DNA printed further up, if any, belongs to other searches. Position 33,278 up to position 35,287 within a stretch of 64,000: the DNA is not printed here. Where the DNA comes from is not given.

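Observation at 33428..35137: Single-polypeptide fusion of a TmpA/BBOX-like 2OG dioxygenase and a PhnZ/TmpB-like HD diiron oxygenase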

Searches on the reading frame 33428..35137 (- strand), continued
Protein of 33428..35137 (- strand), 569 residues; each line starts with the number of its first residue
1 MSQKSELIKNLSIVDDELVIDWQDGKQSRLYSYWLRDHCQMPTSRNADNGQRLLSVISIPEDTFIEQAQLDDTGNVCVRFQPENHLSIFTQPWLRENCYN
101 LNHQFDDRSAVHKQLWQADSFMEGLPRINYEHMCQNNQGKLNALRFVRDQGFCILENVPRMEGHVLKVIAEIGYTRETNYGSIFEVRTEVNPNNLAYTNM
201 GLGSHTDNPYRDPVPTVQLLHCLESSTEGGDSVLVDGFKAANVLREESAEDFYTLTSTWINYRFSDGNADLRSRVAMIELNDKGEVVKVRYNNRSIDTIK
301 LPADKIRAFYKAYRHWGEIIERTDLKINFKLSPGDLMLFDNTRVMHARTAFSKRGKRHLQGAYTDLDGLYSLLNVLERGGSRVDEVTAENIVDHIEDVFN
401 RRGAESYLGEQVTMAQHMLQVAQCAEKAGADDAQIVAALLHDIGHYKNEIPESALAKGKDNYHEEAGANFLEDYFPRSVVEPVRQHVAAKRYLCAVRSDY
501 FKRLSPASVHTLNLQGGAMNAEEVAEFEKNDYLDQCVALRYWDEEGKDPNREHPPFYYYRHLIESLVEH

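Call 26: search_protein_representatives(protein=window:33428-35137:-)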
Query: 569 residues. Proteins with E-value up to 0.001 (for the whole library): 8477; up to 1e-10: 5007; up to 1e-30: 1095. The best 150 are listed.
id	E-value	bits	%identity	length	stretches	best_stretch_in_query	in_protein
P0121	1.1e-152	526.1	62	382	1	6-379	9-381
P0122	7.7e-136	470.5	46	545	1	31-566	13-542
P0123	1.0e-121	423.9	42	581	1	18-567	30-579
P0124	2.3e-111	389.7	42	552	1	12-562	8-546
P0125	3.5e-108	379.2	41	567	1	35-564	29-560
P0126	5.0e-96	339.1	39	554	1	29-551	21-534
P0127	1.3e-95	337.7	70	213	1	169-378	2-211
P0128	1.1e-93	331.3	41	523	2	33-378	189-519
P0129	1.1e-89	318.2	43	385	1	19-376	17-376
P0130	6.0e-89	315.7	42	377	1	8-376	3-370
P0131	2.0e-88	314.0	43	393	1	18-374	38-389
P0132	2.5e-88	313.7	42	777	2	131-372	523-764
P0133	9.1e-88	311.8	44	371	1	9-376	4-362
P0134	1.7e-86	307.6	43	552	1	112-567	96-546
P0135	2.8e-86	306.9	40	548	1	16-524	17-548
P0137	1.2e-84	301.5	45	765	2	158-371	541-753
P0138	3.1e-84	300.2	42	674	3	150-377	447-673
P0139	6.6e-84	299.1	42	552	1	126-567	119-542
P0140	7.1e-84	299.0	44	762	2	148-371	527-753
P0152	2.7e-79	283.8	40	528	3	147-372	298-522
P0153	3.9e-79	283.3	43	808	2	149-371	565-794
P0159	2.9e-76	273.8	43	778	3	155-375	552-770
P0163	2.0e-75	271.0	43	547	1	143-562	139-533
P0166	1.6e-74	268.1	39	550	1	114-551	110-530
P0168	2.3e-74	267.6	40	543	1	113-563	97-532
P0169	2.4e-74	267.5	39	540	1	114-567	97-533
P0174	6.4e-74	266.1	38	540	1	135-563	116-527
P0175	7.5e-74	265.9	36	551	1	126-567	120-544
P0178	1.2e-72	261.9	43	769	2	152-372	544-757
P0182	4.8e-72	259.9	35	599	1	43-564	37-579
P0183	2.8e-71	257.4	43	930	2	149-373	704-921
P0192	7.1e-69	249.5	40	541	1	146-564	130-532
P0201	5.3e-67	243.3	37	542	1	110-566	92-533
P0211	3.6e-65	237.2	35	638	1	19-552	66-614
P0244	1.1e-60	222.5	37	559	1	151-565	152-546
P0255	1.0e-59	219.2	36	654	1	138-564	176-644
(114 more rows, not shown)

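Call 27: list_cluster_members(proteins=[P0122, P0123, P0124, P0125, P0126, P0134, P0135, P0139, P0182, P0211])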
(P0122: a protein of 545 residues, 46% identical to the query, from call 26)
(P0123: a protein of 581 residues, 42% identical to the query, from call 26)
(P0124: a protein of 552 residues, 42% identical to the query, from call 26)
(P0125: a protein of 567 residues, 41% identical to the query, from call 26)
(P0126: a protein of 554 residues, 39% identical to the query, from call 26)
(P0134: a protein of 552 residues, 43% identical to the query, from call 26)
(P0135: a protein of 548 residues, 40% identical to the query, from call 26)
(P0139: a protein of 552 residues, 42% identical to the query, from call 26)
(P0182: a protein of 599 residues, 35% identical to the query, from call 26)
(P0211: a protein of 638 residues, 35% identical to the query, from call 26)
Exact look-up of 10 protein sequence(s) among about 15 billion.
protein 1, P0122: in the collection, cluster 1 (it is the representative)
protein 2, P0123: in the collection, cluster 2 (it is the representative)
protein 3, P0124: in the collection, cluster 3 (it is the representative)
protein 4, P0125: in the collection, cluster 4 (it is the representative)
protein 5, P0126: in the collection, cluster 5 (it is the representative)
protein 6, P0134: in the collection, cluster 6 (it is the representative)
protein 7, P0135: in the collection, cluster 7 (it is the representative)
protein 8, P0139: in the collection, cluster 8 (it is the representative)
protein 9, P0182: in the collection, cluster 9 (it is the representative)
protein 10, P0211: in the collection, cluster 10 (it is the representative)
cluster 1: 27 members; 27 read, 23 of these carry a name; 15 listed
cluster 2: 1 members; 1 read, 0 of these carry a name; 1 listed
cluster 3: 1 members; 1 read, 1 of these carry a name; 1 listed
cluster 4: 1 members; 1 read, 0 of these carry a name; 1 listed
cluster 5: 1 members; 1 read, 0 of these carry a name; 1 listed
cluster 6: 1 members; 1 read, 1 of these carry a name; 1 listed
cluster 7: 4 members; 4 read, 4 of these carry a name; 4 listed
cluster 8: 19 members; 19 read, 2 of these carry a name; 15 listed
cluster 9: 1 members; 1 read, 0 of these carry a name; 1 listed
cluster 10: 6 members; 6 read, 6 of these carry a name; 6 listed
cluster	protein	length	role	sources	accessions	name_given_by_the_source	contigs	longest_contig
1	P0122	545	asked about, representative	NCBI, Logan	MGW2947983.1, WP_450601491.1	2-trimethylaminoethylphosphonate dioxygenase [Streptomyces sp. NPDC001226]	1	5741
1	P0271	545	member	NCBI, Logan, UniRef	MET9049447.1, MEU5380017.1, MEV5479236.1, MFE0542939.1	2-trimethylaminoethylphosphonate dioxygenase [Streptomyces sp. NPDC003631] | 2-trimethylaminoethylphosphonate dioxygenase n=1 Tax=unclassified Streptomyces ...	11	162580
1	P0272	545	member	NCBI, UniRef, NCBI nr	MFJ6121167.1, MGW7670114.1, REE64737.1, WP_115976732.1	gamma-butyrobetaine dioxygenase [Streptomyces sp. 3212.3] | 2-trimethylaminoethylphosphonate dioxygenase n=1 Tax=unclassified Streptomyces ... | TauD/TfdA family dioxygenase [Streptomyces sp. 3212.3]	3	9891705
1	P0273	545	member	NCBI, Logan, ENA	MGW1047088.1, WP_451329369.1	2-trimethylaminoethylphosphonate dioxygenase [Streptomyces sp. NPDC002547]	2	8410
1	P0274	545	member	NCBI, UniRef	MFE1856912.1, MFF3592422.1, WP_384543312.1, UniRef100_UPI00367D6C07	TauD/TfdA family dioxygenase [Streptomyces sp. NPDC002387] | 2-trimethylaminoethylphosphonate dioxygenase n=1 Tax=unclassified Streptomyces ...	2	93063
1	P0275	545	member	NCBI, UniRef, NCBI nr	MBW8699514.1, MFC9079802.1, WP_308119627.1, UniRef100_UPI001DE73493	Gamma-butyrobetaine dioxygenase [Streptomyces sp. MBT84] | 2-trimethylaminoethylphosphonate dioxygenase n=1 Tax=unclassified Streptomyces ... | TauD/TfdA family dioxygenase [Streptomyces sp. MBT84]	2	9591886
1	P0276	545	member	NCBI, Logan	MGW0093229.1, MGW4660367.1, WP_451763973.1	2-trimethylaminoethylphosphonate dioxygenase [Streptomyces sp. NPDC003328]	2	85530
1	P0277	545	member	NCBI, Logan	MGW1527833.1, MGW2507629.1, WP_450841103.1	2-trimethylaminoethylphosphonate dioxygenase [Streptomyces sp. NPDC001588]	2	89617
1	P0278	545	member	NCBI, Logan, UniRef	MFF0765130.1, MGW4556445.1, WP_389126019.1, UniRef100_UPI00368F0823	TauD/TfdA family dioxygenase [Streptomyces sp. NPDC003737] | 2-trimethylaminoethylphosphonate dioxygenase n=1 Tax=Streptomyces sp. NPDC003737 ...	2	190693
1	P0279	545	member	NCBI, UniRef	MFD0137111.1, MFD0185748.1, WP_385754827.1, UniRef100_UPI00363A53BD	TauD/TfdA family dioxygenase [Streptomyces sp. NPDC127159] | 2-trimethylaminoethylphosphonate dioxygenase n=1 Tax=unclassified Streptomyces ...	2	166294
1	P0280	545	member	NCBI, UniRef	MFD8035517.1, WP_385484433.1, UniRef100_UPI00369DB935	TauD/TfdA family dioxygenase [Streptomyces sp. NPDC059717] | 2-trimethylaminoethylphosphonate dioxygenase n=1 Tax=Streptomyces sp. NPDC059717 ...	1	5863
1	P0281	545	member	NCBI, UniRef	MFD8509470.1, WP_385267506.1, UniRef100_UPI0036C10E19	TauD/TfdA family dioxygenase [Streptomyces sp. NPDC059687] | 2-trimethylaminoethylphosphonate dioxygenase n=1 Tax=Streptomyces sp. NPDC059687 ...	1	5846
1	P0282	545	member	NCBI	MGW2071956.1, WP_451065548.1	2-trimethylaminoethylphosphonate dioxygenase [Streptomyces sp. NPDC001953]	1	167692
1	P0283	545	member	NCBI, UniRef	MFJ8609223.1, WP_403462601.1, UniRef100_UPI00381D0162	TauD/TfdA family dioxygenase [Streptomyces sp. NPDC093675] | 2-trimethylaminoethylphosphonate dioxygenase n=1 Tax=Streptomyces sp. NPDC093675 ...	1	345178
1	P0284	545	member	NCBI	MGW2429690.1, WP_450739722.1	2-trimethylaminoethylphosphonate dioxygenase [Streptomyces sp. NPDC001640]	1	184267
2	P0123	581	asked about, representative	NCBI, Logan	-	-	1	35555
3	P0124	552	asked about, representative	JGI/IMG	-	gamma-butyrobetaine dioxygenase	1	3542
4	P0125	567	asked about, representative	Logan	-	-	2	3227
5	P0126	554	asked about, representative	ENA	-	-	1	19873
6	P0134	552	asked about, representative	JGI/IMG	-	gamma-butyrobetaine dioxygenase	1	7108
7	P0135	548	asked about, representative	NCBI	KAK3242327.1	hypothetical protein CYMTET_47976, partial [Cymbomonas tetramitiformis]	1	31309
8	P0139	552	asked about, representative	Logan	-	-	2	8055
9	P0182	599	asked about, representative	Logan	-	-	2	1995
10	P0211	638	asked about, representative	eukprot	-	GEMP01018927.1.p1 GENE.GEMP01018927.1~~GEMP01018927.1.p1 ORF type:complete len:639 ...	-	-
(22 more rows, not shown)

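Call 33: search_protein_families(library=ncbifam, proteins=[P0122, P0123, P0124, P0125, P0126, P0134, P0139, P0135, P0182, P0211], max_evalue=1e-20)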
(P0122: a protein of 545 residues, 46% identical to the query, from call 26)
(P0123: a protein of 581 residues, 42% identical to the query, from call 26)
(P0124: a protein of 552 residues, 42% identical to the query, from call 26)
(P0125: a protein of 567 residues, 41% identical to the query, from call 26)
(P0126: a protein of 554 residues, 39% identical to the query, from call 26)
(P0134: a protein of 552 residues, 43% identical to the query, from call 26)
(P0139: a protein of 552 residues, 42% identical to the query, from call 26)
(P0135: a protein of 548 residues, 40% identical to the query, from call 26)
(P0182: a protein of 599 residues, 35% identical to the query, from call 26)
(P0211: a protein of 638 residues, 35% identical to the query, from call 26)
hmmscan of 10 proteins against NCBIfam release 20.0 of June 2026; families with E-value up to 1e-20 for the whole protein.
P0122 (545 aa): 6 families
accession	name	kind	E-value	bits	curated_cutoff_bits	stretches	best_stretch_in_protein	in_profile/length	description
NF049936.1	TriMthamethphnDioxTmpA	equivalog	2.5e-127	424.7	400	1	12-364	14-364/366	2-trimethylaminoethylphosphonate dioxygenase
TIGR02409.1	carnitine_bodg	equivalog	3.9e-107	358.5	414.75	1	12-363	14-366/366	gamma-butyrobetaine dioxygenase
TIGR03276.1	Phn-HD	hypoth_equivalog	3.9e-61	205.7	214.6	1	366-541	3-177/179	phosphonate degradation HD-domain oxygenase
TIGR02410.1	carnitine_TMLD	equivalog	8.3e-60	203.2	268.3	1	13-354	3-353/362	trimethyllysine dioxygenase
NF049941.1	HyMthAminphonOxyTmpB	equivalog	3.8e-55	186.6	300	1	366-540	7-180/188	(R)-1-hydroxy-2-trimethylaminoethylphosphonate oxygenase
NF052439.1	HMPDioxPhnZ1GIM8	equivalog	1.6e-36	125.7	300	1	364-534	20-189/199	hydroxymethylphosphonate dioxygenase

P0123 (581 aa): 6 families
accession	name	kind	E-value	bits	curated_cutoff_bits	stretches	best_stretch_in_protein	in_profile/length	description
NF049936.1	TriMthamethphnDioxTmpA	equivalog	1.4e-140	468.3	400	1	30-396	2-365/366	2-trimethylaminoethylphosphonate dioxygenase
TIGR02409.1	carnitine_bodg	equivalog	6.8e-113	377.4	414.75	1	30-393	2-365/366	gamma-butyrobetaine dioxygenase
NF049941.1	HyMthAminphonOxyTmpB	equivalog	4.9e-70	235.1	300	1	402-578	6-182/188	(R)-1-hydroxy-2-trimethylaminoethylphosphonate oxygenase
TIGR03276.1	Phn-HD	hypoth_equivalog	3.5e-62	209.1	214.6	1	404-577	4-177/179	phosphonate degradation HD-domain oxygenase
TIGR02410.1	carnitine_TMLD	equivalog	3.6e-48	164.9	268.3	1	42-392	2-360/362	trimethyllysine dioxygenase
NF052439.1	HMPDioxPhnZ1GIM8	equivalog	2.1e-47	161.2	300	1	416-576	34-195/199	hydroxymethylphosphonate dioxygenase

P0124 (552 aa): 6 families
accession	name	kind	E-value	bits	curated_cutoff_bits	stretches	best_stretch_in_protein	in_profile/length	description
NF049936.1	TriMthamethphnDioxTmpA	equivalog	3.8e-122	407.6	400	1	18-370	6-364/366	2-trimethylaminoethylphosphonate dioxygenase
TIGR02409.1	carnitine_bodg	equivalog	2e-96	323.2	414.75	1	22-369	10-366/366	gamma-butyrobetaine dioxygenase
TIGR03276.1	Phn-HD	hypoth_equivalog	2.9e-61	206.1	214.6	1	375-547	3-175/179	phosphonate degradation HD-domain oxygenase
TIGR02410.1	carnitine_TMLD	equivalog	7.9e-60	203.3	268.3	1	29-364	5-357/362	trimethyllysine dioxygenase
NF049941.1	HyMthAminphonOxyTmpB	equivalog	2.2e-54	184.1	300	1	372-546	4-178/188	(R)-1-hydroxy-2-trimethylaminoethylphosphonate oxygenase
NF052439.1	HMPDioxPhnZ1GIM8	equivalog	2.9e-40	137.9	300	1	371-548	18-195/199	hydroxymethylphosphonate dioxygenase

P0125 (567 aa): 6 families
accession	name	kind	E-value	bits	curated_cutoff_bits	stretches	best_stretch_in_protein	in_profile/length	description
NF049936.1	TriMthamethphnDioxTmpA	equivalog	2.8e-109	365.3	400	1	22-368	12-364/366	2-trimethylaminoethylphosphonate dioxygenase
TIGR02409.1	carnitine_bodg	equivalog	8.5e-91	304.7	414.75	1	23-366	13-365/366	gamma-butyrobetaine dioxygenase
TIGR03276.1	Phn-HD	hypoth_equivalog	8.9e-62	207.8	214.6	1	387-562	3-178/179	phosphonate degradation HD-domain oxygenase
NF049941.1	HyMthAminphonOxyTmpB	equivalog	2e-53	181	300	1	389-560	9-180/188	(R)-1-hydroxy-2-trimethylaminoethylphosphonate oxygenase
TIGR02410.1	carnitine_TMLD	equivalog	1.6e-48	166.1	268.3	1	29-365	7-360/362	trimethyllysine dioxygenase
NF052439.1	HMPDioxPhnZ1GIM8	equivalog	1.1e-41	142.5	300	1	388-563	23-198/199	hydroxymethylphosphonate dioxygenase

P0126 (554 aa): 6 families
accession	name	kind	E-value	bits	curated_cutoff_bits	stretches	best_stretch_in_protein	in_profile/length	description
NF049936.1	TriMthamethphnDioxTmpA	equivalog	6.3e-116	387.2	400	1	21-371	13-363/366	2-trimethylaminoethylphosphonate dioxygenase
TIGR02409.1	carnitine_bodg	equivalog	9.4e-87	291.4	414.75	1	22-370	14-365/366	gamma-butyrobetaine dioxygenase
TIGR03276.1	Phn-HD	hypoth_equivalog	9.7e-59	197.9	214.6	1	375-542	3-171/179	phosphonate degradation HD-domain oxygenase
TIGR02410.1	carnitine_TMLD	equivalog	8.3e-57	193.3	268.3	1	25-360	5-351/362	trimethyllysine dioxygenase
NF049941.1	HyMthAminphonOxyTmpB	equivalog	3.8e-48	163.7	300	1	379-542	11-175/188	(R)-1-hydroxy-2-trimethylaminoethylphosphonate oxygenase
NF052439.1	HMPDioxPhnZ1GIM8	equivalog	3.8e-38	131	300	1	382-545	29-193/199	hydroxymethylphosphonate dioxygenase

P0134 (552 aa): 6 families
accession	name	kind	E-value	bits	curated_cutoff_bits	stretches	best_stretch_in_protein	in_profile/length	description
NF049936.1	TriMthamethphnDioxTmpA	equivalog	1.7e-95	320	400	1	34-374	26-364/366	2-trimethylaminoethylphosphonate dioxygenase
TIGR02409.1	carnitine_bodg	equivalog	2.5e-73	247.2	414.75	1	93-372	94-365/366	gamma-butyrobetaine dioxygenase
TIGR03276.1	Phn-HD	hypoth_equivalog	1.8e-51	174.2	214.6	1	380-545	4-178/179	phosphonate degradation HD-domain oxygenase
TIGR02410.1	carnitine_TMLD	equivalog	9.9e-43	147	268.3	1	97-370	90-359/362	trimethyllysine dioxygenase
NF049941.1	HyMthAminphonOxyTmpB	equivalog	1e-39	136.2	300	1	383-547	11-184/188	(R)-1-hydroxy-2-trimethylaminoethylphosphonate oxygenase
NF052439.1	HMPDioxPhnZ1GIM8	equivalog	1e-28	100.2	300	1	382-540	22-192/199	hydroxymethylphosphonate dioxygenase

P0139 (552 aa): 6 families
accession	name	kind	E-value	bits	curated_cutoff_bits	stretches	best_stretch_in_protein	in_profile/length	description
NF049936.1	TriMthamethphnDioxTmpA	equivalog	4.7e-91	305.3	400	1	27-370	4-362/366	2-trimethylaminoethylphosphonate dioxygenase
TIGR02409.1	carnitine_bodg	equivalog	1.5e-73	248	414.75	1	120-369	111-364/366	gamma-butyrobetaine dioxygenase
TIGR03276.1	Phn-HD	hypoth_equivalog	1.5e-44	151.6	214.6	1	377-540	3-177/179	phosphonate degradation HD-domain oxygenase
TIGR02410.1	carnitine_TMLD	equivalog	2.7e-36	125.8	268.3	1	139-367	122-358/362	trimethyllysine dioxygenase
NF049941.1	HyMthAminphonOxyTmpB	equivalog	1.1e-35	123.1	300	1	376-545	6-186/188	(R)-1-hydroxy-2-trimethylaminoethylphosphonate oxygenase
NF052439.1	HMPDioxPhnZ1GIM8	equivalog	4.3e-26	91.6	300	1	394-535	38-191/199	hydroxymethylphosphonate dioxygenase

P0135 (548 aa): 6 families
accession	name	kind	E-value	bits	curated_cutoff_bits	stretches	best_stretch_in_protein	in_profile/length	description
NF049936.1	TriMthamethphnDioxTmpA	equivalog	3.2e-100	335.5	400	1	21-383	4-365/366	2-trimethylaminoethylphosphonate dioxygenase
TIGR02409.1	carnitine_bodg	equivalog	2.5e-90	303.2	414.75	1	19-379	2-364/366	gamma-butyrobetaine dioxygenase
TIGR02410.1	carnitine_TMLD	equivalog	6.7e-55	187.1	268.3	1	31-379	2-360/362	trimethyllysine dioxygenase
TIGR03276.1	Phn-HD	hypoth_equivalog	1.3e-31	109.5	214.6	1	394-547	3-135/179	phosphonate degradation HD-domain oxygenase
NF049941.1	HyMthAminphonOxyTmpB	equivalog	6.6e-26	91.2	300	0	485-548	78-140/188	(R)-1-hydroxy-2-trimethylaminoethylphosphonate oxygenase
NF052439.1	HMPDioxPhnZ1GIM8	equivalog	9.4e-21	74.2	300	0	486-548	94-155/199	hydroxymethylphosphonate dioxygenase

P0182 (599 aa): 6 families
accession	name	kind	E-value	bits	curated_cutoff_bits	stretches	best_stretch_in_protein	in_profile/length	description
NF049936.1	TriMthamethphnDioxTmpA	equivalog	1.1e-89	300.8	400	1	28-377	17-363/366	2-trimethylaminoethylphosphonate dioxygenase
TIGR02409.1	carnitine_bodg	equivalog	3.6e-78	263.1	414.75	1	37-371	27-360/366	gamma-butyrobetaine dioxygenase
TIGR02410.1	carnitine_TMLD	equivalog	8.8e-55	186.7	268.3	1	44-372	22-357/362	trimethyllysine dioxygenase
TIGR03276.1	Phn-HD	hypoth_equivalog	2.3e-42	144.6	214.6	1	403-581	14-178/179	phosphonate degradation HD-domain oxygenase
NF049941.1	HyMthAminphonOxyTmpB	equivalog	3.4e-31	108.5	300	1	407-578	23-179/188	(R)-1-hydroxy-2-trimethylaminoethylphosphonate oxygenase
NF052439.1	HMPDioxPhnZ1GIM8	equivalog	1.2e-29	103.3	300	1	397-578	27-194/199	hydroxymethylphosphonate dioxygenase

P0211 (638 aa): 6 families
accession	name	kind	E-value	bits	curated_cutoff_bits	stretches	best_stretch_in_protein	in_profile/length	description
NF049936.1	TriMthamethphnDioxTmpA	equivalog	3.7e-89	299.1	400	1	66-422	3-359/366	2-trimethylaminoethylphosphonate dioxygenase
TIGR02409.1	carnitine_bodg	equivalog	3.7e-83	279.6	414.75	1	65-422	2-362/366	gamma-butyrobetaine dioxygenase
TIGR02410.1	carnitine_TMLD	equivalog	2.5e-52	178.6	268.3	1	111-422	40-358/362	trimethyllysine dioxygenase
TIGR03276.1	Phn-HD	hypoth_equivalog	1.1e-34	119.5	214.6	1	443-631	3-179/179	phosphonate degradation HD-domain oxygenase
NF052439.1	HMPDioxPhnZ1GIM8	equivalog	1.9e-21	76.5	300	1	444-627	23-194/199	hydroxymethylphosphonate dioxygenase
NF049941.1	HyMthAminphonOxyTmpB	equivalog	3.7e-21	75.7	300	0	452-627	18-179/188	(R)-1-hydroxy-2-trimethylaminoethylphosphonate oxygenase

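Call 35: list_cluster_members(proteins=[P0163, P0166, P0168, P0169, P0174, P0175, P0192, P0201, P0244, P0255])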
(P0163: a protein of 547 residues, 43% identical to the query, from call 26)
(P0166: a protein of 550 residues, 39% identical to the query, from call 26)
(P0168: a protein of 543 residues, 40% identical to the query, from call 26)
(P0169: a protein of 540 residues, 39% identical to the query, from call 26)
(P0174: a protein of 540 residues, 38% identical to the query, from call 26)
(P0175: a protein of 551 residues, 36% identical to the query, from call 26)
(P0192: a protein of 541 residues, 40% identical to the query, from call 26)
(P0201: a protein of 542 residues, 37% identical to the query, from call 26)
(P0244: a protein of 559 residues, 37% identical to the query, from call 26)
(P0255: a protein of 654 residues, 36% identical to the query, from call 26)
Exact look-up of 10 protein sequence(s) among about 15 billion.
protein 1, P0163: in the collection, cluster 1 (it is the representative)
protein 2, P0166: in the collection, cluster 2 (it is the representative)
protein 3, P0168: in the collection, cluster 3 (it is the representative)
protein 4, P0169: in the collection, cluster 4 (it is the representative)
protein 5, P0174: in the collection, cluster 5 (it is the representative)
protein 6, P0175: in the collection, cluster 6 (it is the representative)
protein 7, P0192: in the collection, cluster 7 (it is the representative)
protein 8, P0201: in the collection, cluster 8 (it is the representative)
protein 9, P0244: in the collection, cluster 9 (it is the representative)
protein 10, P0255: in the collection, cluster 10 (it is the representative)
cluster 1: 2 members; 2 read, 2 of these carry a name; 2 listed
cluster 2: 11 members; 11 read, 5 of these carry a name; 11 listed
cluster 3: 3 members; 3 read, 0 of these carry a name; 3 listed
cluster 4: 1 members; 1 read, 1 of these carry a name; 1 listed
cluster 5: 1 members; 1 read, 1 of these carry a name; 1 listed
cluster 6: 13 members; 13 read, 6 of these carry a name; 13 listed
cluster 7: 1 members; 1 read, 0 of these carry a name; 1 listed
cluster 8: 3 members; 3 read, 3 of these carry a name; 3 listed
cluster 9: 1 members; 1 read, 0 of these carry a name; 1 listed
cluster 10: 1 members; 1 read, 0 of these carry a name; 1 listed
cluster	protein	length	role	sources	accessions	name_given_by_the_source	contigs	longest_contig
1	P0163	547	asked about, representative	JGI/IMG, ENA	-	gamma-butyrobetaine dioxygenase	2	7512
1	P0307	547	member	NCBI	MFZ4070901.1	MAG: TauD/TfdA family dioxygenase [Caulobacterales bacterium]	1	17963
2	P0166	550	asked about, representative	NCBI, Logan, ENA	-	-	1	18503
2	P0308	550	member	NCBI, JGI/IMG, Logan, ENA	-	gamma-butyrobetaine dioxygenase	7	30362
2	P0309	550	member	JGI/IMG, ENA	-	gamma-butyrobetaine dioxygenase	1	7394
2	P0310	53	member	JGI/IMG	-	predicted HD phosphohydrolase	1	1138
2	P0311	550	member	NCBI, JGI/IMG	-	gamma-butyrobetaine dioxygenase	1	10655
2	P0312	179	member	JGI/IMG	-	gamma-butyrobetaine dioxygenase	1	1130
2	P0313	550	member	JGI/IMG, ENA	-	-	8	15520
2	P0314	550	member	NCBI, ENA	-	-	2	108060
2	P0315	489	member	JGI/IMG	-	-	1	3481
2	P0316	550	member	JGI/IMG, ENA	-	-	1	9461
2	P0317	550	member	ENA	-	-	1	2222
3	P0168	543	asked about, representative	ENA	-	-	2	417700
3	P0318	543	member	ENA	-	-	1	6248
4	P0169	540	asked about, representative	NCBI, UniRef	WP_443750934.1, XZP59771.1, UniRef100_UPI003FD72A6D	TauD/TfdA family dioxygenase [Asticcacaulis solisilvae] | TauD/TfdA family dioxygenase n=1 Tax=Asticcacaulis solisilvae TaxID=1217274 ...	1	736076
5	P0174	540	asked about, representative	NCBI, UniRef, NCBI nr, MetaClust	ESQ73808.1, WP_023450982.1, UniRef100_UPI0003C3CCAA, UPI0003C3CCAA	TauD/TfdA family dioxygenase [Asticcacaulis sp. AC402] | TauD/TfdA family dioxygenase n=1 Tax=Asticcacaulis sp. AC402 TaxID=1282361 ... | status=active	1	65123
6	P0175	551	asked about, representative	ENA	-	-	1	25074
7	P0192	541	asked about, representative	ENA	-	-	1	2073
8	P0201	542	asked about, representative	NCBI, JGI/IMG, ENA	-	gamma-butyrobetaine dioxygenase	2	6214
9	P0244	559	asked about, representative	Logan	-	-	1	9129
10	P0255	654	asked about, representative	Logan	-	-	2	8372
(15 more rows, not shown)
